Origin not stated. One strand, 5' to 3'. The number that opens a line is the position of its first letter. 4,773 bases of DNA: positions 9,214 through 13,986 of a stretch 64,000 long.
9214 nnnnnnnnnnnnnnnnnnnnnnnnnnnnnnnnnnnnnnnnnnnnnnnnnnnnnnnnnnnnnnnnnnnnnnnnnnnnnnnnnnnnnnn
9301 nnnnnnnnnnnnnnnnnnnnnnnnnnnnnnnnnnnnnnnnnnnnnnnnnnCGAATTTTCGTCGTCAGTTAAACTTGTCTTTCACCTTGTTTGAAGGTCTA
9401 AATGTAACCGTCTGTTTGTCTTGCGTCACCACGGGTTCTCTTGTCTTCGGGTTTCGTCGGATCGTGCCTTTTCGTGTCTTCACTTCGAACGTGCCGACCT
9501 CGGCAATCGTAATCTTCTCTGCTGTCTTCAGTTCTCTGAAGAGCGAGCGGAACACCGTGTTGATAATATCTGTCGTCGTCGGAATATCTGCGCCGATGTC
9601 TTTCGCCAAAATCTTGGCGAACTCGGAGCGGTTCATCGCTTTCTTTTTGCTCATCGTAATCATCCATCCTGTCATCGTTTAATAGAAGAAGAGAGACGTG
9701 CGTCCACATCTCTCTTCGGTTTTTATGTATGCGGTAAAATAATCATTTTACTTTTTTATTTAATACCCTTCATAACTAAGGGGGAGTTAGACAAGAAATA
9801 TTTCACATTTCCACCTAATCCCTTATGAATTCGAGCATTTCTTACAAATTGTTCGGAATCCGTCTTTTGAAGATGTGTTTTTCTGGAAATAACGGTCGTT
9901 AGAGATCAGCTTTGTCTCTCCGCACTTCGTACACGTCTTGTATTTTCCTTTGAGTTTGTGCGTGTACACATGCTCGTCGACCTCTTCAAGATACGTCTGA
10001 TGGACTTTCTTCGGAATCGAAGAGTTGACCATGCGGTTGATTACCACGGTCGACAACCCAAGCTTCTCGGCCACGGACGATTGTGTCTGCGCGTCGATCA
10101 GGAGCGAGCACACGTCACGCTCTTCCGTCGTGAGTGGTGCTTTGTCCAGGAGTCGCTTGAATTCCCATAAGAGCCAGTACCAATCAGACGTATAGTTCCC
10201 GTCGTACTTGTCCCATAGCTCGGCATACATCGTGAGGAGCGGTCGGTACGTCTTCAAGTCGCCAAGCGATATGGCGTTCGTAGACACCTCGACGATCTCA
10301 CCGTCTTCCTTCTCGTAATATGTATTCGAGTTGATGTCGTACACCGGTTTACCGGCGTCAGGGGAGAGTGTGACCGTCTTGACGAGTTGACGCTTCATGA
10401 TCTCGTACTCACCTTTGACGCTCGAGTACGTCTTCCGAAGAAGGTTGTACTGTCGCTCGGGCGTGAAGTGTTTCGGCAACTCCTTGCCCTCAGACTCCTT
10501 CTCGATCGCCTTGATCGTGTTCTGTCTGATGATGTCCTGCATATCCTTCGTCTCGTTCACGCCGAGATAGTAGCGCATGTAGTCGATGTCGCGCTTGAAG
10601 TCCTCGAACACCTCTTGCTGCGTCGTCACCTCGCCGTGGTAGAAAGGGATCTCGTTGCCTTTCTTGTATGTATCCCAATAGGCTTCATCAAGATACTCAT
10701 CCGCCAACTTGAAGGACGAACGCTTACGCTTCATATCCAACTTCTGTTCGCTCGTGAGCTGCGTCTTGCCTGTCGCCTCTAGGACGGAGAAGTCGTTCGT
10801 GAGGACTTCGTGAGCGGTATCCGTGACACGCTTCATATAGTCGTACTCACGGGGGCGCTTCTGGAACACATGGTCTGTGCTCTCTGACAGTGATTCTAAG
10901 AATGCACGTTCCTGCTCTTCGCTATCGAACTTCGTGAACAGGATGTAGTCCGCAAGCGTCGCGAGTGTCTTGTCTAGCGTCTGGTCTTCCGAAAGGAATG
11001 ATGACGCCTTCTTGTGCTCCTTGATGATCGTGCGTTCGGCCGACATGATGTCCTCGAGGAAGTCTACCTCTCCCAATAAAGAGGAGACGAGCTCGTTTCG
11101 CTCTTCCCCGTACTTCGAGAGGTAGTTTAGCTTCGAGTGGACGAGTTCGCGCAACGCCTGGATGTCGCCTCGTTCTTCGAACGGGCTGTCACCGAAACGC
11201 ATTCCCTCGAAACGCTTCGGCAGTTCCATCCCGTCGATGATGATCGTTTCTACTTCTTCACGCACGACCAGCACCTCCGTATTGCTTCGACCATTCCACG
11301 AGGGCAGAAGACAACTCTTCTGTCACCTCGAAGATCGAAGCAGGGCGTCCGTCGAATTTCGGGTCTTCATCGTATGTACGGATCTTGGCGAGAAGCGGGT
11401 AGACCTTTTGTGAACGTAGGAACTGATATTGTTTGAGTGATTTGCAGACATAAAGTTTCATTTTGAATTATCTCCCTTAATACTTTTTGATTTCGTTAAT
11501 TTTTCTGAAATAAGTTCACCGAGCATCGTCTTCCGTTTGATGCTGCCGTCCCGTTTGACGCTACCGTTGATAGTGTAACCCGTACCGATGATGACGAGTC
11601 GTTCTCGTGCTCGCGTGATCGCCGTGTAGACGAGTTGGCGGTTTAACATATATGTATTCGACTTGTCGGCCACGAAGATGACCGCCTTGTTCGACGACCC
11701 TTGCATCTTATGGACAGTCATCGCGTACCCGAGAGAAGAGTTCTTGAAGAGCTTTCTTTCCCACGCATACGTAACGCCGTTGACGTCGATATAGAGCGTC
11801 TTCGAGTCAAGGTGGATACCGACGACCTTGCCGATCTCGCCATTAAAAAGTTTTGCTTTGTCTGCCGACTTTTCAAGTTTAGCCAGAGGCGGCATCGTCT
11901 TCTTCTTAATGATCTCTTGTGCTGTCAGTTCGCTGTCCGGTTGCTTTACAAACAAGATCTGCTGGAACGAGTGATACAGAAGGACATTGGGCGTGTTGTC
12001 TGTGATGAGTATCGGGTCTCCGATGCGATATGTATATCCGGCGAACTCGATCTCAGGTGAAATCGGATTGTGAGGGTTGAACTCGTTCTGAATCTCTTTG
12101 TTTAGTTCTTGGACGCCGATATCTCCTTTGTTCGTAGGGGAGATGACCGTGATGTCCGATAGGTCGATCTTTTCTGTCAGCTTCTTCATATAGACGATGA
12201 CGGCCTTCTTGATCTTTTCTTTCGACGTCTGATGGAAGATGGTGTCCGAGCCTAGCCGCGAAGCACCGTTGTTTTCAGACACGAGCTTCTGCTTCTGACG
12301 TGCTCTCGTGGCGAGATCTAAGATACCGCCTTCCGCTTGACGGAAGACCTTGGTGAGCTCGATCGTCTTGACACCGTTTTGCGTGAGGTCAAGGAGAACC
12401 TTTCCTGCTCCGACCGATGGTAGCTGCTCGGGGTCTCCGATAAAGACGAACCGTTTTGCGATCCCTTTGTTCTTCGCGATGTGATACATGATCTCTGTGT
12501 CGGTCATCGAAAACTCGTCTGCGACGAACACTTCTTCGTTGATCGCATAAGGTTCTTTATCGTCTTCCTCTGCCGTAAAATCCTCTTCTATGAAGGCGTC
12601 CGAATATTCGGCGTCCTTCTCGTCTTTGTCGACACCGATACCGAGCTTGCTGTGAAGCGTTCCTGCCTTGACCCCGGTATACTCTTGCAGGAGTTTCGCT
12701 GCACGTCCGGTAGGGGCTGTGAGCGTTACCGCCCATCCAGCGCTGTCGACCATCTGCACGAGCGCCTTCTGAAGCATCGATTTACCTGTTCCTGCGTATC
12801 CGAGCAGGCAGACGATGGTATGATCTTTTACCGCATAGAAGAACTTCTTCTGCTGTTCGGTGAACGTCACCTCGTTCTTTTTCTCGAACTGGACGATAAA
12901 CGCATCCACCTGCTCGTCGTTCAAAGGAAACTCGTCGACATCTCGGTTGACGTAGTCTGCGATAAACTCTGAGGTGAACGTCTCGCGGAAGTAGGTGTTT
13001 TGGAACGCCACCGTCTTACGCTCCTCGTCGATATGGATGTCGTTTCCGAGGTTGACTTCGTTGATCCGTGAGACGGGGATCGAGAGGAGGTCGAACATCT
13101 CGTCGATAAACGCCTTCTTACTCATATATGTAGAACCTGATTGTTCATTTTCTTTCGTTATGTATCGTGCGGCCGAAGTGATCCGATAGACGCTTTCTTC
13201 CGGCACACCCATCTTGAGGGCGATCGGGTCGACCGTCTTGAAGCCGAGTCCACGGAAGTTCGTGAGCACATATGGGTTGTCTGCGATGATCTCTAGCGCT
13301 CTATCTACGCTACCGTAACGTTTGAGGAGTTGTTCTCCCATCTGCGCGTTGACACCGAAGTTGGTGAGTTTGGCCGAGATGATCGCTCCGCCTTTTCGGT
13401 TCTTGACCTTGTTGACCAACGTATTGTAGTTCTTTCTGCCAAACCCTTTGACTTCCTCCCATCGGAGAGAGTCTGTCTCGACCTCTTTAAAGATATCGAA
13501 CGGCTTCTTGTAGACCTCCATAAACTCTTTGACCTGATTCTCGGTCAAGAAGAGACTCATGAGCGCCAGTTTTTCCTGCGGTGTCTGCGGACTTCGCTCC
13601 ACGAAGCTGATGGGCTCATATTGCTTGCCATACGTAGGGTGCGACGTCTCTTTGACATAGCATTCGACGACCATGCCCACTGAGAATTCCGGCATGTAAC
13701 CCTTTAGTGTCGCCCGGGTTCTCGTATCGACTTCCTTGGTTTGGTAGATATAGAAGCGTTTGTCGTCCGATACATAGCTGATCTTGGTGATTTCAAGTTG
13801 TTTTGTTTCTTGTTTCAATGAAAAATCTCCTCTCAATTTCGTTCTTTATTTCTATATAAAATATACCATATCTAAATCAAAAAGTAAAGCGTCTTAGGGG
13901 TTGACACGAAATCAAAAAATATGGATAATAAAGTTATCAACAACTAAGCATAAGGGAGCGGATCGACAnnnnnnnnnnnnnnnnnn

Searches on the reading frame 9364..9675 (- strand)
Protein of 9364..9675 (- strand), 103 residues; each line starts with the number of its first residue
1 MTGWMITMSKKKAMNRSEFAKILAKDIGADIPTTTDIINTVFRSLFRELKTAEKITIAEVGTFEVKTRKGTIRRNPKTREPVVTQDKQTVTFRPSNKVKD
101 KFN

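Call 41: search_protein_families(library=phrogs, proteins=[window:9364-9675:-], max_evalue=0.001)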
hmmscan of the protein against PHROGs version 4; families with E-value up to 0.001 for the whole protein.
window:9364-9675:- (103 aa): 1 family
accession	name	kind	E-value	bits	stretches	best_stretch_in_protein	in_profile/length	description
phrog_379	-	DNA, RNA and nucleotide metabolism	1.2e-18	68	1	7-102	23-118/138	DNA binding protein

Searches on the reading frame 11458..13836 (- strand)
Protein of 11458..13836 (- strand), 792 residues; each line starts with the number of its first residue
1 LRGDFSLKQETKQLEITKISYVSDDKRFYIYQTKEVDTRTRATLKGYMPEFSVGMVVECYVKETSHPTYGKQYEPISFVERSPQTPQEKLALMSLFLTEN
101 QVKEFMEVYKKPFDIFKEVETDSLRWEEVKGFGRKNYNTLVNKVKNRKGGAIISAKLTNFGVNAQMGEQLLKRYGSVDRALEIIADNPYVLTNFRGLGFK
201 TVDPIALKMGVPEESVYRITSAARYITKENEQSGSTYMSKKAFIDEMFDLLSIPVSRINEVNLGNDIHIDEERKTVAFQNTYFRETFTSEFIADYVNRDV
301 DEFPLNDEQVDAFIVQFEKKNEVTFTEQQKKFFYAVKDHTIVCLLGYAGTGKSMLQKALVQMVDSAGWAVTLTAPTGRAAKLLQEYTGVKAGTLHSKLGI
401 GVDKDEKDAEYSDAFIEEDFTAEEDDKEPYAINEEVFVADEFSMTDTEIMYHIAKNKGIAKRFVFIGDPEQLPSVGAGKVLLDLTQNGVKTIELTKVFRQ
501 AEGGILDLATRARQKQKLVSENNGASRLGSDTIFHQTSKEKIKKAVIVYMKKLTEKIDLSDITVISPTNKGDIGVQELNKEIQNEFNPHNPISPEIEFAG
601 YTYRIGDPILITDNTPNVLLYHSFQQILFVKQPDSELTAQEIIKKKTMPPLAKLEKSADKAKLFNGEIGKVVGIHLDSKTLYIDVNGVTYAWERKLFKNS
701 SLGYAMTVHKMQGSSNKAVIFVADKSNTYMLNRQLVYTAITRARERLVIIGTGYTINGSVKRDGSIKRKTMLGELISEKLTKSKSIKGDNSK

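Call 8: search_protein_families(library=pfam, proteins=[window:11458-13836:-], max_evalue=0.01)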
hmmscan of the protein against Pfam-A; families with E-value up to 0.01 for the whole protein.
window:11458-13836:- (792 aa): 11 families
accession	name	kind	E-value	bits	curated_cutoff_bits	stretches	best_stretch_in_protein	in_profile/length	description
PF13604.12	AAA_30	-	9.6e-31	107.4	27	1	327-515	4-171/191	AAA domain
PF13245.12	AAA_19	-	5.6e-23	82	25.1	1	337-476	9-133/134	AAA domain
PF14490.11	HHH_RecD2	-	2.4e-18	66.3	27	1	154-237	9-92/92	ATP-dependent RecD2 DNA helicase HHH domain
PF13538.12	UvrD_C_2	-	7.9e-14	51.7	27.4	1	703-750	2-52/52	UvrD-like helicase C-terminal domain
PF18335.7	SH3_13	-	6.4e-12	45.5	41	1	578-684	1-64/65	ATP-dependent RecD-like DNA helicase SH3 domain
PF05970.20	PIF1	-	1.5e-10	41.5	25.9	1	326-502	3-191/223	PIF1-like helicase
PF01443.25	Viral_helicase1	-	1.6e-09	38.4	21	1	688-750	162-227/228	Viral superfamily 1 RNA helicase core domain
PF23139.1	OB_YrrC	-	1.3e-08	35.1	27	1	15-82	7-75/76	ATP-dependent DNA helicase YrrC, OB-fold domain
PF02562.22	PhoH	-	0.00043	20.3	27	1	326-359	6-39/205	PhoH-like protein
PF13087.12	AAA_12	-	0.0022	18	27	0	706-752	142-193/195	AAA domain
PF00519.23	PPV_E1_C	-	0.0038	16.9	26.5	1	281-364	60-144/289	Papillomavirus helicase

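Call 11: search_protein_families(library=phrogs, proteins=[window:11458-13836:-], max_evalue=0.001)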
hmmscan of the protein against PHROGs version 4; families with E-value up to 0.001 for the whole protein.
window:11458-13836:- (792 aa): 6 families
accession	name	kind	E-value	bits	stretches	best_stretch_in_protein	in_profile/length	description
phrog_4412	-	DNA, RNA and nucleotide metabolism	6.3e-164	548.2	1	13-778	11-740/743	exonuclease V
phrog_325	-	DNA, RNA and nucleotide metabolism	1.8e-61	209.6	1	311-763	457-880/986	Dda-like helicase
phrog_1967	-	DNA, RNA and nucleotide metabolism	3.9e-08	33.3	0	457-777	389-694/776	DNA helicase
phrog_25411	-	unknown function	2e-05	24.4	0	704-755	542-601/627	-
phrog_170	-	other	5.9e-05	23.6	0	319-356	70-107/323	PhoH-like phosphate starvation-inducible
phrog_25471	-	unknown function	0.00028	22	0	325-473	3-161/162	-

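Call 12: search_dna_similar(query=window:11458-13836:-, collection=phages, mode=protein, max_rows=25)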
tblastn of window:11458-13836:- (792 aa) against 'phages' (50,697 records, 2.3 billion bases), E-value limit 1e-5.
Records with a match: 1173; places in all: 1175; records where one place covers at least 80% of the query: 106.
Best place of each record, by identity: <60% 1173.
By first word of the organism name: Escherichia 418; Klebsiella 121; Acinetobacter 71; Shigella 66; Enterobacteria 39; Bacillus 38; Enterobacter 38; Vibrio 34; Bacteriophage 33; Salmonella 33; and 47 more.
By host as written in the record: Escherichia coli 198; - 180; Klebsiella pneumoniae 56; Escherichia coli B 23; Shigella sp. 19; Acinetobacter baumannii 19; Lactococcus lactis 17; Aeromonas salmonicida 14; and 309 more.
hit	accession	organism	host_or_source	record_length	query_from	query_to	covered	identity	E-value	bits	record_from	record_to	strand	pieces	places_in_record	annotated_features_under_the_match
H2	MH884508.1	Bacillus phage vB_BcoS-136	Bacillus cohnii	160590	17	778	96%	30.9%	4e-97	338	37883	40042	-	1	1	recD: exodeoxyribonuclease V alpha chain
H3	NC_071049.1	Bacillus phage vB_BcoS-136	Bacillus cohnii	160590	17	778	96%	30.9%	4e-97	338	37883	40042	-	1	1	recD: Dda-like helicase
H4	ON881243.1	Bacillus phage PK-3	Bacillus sp.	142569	35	778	94%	30.9%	3e-95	332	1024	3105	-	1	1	AAA ATPase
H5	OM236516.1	Bacillus phage FADO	Bacillus subtilis BEST7003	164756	43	778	93%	31.2%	6e-96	334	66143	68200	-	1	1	RecD-like DNA helicase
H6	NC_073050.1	Bacillus phage FADO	Bacillus subtilis BEST7003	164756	43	778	93%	31.2%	6e-96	334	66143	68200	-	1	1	RecD-like DNA helicase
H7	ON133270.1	Bacillus phage 2S-4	Rosselomorea vietnamensis FJAT-46955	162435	43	778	93%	31.2%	2e-95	333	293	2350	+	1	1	none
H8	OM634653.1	Bacillus phage vB_BsuS_PJN02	Bacillus subtilis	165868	43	778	93%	31.0%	3e-55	336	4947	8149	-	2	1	RecD-like DNA helicase (x2) | endonuclease | mobile intron protein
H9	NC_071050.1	Bacillus phage vB_BsuS_PJN02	Bacillus subtilis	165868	43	778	93%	31.0%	3e-55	336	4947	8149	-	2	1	Dda-like helicase | exonuclease V | endonuclease | mobile intron protein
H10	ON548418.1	Bacillus phage vB_BanS-Thrax2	Bacillus anthracis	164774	43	776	93%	30.5%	2e-92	324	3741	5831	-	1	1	RecD-like DNA helicase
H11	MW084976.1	Bacillus phage Kirov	Bacillus cereus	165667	43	776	93%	29.9%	4e-92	323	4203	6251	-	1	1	RecD-like DNA helicase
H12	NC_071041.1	Bacillus phage Kirov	Bacillus cereus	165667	43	776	93%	29.9%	4e-92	323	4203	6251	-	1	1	Dda-like helicase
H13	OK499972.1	Bacillus phage vB_BanS_Chewbecca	Bacillus anthracis Sterne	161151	35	776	94%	29.6%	5e-94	328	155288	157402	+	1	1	AAA family ATPase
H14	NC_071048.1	Bacillus phage vB_BanS_Chewbecca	Bacillus anthracis Sterne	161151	35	776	94%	29.6%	5e-94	328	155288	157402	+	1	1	Dda-like helicase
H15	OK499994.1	Bacillus phage vB_BanS_Skywalker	Bacillus anthracis Sterne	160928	35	776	94%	29.6%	7e-94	328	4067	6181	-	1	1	RecD-like DNA helicase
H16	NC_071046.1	Bacillus phage vB_BanS_Skywalker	Bacillus anthracis Sterne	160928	35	776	94%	29.6%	7e-94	328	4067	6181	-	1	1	Dda-like helicase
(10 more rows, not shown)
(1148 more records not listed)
